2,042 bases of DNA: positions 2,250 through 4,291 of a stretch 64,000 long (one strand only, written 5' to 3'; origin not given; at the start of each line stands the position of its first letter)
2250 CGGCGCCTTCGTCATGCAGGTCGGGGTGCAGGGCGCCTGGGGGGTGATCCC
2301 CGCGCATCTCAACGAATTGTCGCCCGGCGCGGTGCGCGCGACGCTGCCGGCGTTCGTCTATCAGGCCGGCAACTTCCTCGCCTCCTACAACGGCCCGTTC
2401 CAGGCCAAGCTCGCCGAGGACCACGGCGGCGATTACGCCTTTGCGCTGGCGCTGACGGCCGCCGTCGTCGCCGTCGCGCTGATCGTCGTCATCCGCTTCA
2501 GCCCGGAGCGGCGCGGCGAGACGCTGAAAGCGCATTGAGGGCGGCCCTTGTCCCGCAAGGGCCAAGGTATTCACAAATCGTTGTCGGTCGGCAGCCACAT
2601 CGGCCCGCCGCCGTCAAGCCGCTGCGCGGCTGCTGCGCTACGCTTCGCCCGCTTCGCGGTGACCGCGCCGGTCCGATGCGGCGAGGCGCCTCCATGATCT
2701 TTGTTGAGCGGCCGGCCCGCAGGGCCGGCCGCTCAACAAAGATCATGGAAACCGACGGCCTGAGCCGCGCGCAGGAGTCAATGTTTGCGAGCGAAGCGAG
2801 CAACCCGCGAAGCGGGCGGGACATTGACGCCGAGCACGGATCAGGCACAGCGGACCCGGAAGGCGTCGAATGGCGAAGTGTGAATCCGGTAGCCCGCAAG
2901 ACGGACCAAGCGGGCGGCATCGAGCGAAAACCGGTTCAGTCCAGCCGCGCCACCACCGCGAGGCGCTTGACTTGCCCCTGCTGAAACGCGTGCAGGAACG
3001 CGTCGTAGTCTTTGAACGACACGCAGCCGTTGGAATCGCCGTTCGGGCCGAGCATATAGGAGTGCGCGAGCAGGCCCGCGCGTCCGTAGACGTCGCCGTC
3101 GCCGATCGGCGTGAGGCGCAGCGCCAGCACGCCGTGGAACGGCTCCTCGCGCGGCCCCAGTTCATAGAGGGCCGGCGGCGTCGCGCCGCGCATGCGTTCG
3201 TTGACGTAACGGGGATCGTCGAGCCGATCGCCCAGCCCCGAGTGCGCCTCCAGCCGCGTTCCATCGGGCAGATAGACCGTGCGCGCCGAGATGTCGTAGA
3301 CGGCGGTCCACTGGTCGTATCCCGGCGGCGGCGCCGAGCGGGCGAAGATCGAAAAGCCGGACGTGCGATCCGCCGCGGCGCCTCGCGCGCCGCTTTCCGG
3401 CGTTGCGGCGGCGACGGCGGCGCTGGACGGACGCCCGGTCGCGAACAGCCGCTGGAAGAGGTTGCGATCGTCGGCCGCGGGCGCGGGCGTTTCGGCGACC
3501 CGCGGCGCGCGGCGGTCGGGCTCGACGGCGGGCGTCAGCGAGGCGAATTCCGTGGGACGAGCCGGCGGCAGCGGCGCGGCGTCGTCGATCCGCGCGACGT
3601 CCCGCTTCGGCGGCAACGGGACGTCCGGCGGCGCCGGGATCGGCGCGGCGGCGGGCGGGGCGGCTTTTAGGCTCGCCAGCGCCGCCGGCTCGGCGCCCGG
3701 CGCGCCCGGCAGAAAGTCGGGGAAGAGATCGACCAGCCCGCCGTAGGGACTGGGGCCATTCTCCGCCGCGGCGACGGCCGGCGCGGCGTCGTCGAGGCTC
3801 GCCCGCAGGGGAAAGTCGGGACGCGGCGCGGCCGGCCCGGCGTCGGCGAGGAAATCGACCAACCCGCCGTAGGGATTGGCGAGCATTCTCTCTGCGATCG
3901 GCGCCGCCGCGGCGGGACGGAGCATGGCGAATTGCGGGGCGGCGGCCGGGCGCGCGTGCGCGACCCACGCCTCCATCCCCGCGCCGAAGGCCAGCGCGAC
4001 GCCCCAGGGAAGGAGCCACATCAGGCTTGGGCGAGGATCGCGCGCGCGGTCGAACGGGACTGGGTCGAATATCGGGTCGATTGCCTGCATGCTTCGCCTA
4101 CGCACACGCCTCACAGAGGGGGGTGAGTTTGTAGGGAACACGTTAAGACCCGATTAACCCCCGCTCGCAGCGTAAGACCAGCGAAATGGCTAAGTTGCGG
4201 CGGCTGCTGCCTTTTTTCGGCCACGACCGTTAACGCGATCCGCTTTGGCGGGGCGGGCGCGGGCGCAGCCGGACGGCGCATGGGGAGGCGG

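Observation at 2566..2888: About 320-bp symmetric multi-hairpin element with GNA-triloop mini-hairpins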

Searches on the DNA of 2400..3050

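Call 4: search_rna_families(source=window, start=2400, end=3050, threshold=evalue, max_evalue=10)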
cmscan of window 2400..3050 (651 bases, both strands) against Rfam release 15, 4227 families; matches with E-value up to 10: 16.
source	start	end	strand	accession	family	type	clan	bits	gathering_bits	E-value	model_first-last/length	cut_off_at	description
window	2692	2748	+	RF04141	MIR8622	Gene; miRNA;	-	36.4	197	6.7e-05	1-212/212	no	MIR8622 microRNA precursor family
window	2691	2749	+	RF00897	mir-675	Gene; miRNA;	-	27.5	86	0.04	1-73/73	no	mir-675 microRNA precursor family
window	2697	2743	-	RF03941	mir-3158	Gene; miRNA;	-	27.3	97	0.011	1-81/81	no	mir-3158 microRNA precursor family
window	2633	2793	-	RF02691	BTH_s19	Gene; sRNA;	-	27.1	153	7.3e-05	1-224/224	no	Burkholderia sRNA 19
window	2690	2750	+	RF03791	mir-4526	Gene; miRNA;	-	24.7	100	0.034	1-87/87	no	mir-4526 microRNA precursor family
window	2655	2734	+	RF01521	CC1840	Gene; sRNA;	-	24.1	50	0.54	1-95/95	no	caulobacter sRNA CC1840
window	2700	2740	+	RF03941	mir-3158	Gene; miRNA;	-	22.3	97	0.17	1-81/81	no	mir-3158 microRNA precursor family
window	2706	2804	-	RF01521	CC1840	Gene; sRNA;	-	19.7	50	3.2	1-95/95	no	caulobacter sRNA CC1840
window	2445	2478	+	RF01059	mir-598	Gene; miRNA;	-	18.9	69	0.41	1-80/80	no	mir-598 microRNA precursor family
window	2435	2488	+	RF03407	MIR531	Gene; miRNA;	-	17.7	70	2.3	1-69/69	no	MIR531 microRNA precursor family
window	2541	2572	+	RF04305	HCV_SL1412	Cis-reg;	-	16.8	38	0.55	1-48/48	no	Hepatitis C virus stem-loop SL1412 RNA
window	2696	2744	-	RF03930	mir-1909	Gene; miRNA;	-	16.8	80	1.7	1-72/72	no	mir-1909 microRNA precursor family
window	2643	2757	+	RF03018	RT-15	Gene; sRNA;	-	14.8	82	0.44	1-192/192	no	RT-15 RNA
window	2692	2748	+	RF01390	isrG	Gene; sRNA;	-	14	100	0.17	118-216/279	no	isrG Hfq binding RNA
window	2688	2752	-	RF02602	BASRCI414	Gene; sRNA;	-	14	270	0.61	50-114/229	no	Brucella sRNA CI414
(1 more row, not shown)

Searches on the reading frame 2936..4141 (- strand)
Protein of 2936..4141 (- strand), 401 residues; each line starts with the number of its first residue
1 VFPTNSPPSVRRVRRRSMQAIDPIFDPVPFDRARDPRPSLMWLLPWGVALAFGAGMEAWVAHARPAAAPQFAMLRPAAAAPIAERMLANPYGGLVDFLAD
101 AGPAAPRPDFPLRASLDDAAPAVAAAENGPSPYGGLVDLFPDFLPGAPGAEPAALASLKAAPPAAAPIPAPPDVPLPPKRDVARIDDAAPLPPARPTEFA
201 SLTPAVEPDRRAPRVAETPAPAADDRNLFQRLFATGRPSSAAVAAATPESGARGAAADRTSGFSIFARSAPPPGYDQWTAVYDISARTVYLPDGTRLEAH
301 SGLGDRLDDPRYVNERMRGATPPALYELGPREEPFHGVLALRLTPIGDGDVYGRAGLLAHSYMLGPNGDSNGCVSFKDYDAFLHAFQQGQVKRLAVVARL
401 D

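Call 27: search_protein_families(library=pfam, proteins=[window:2936-4141:-], max_evalue=0.001)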
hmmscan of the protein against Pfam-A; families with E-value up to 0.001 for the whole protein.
window:2936-4141:- (401 aa): 1 family
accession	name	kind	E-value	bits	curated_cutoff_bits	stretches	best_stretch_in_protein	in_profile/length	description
PF10908.13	Tlde1_dom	-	3.9e-24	85.8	30.1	1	296-399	2-119/120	Tlde1 domain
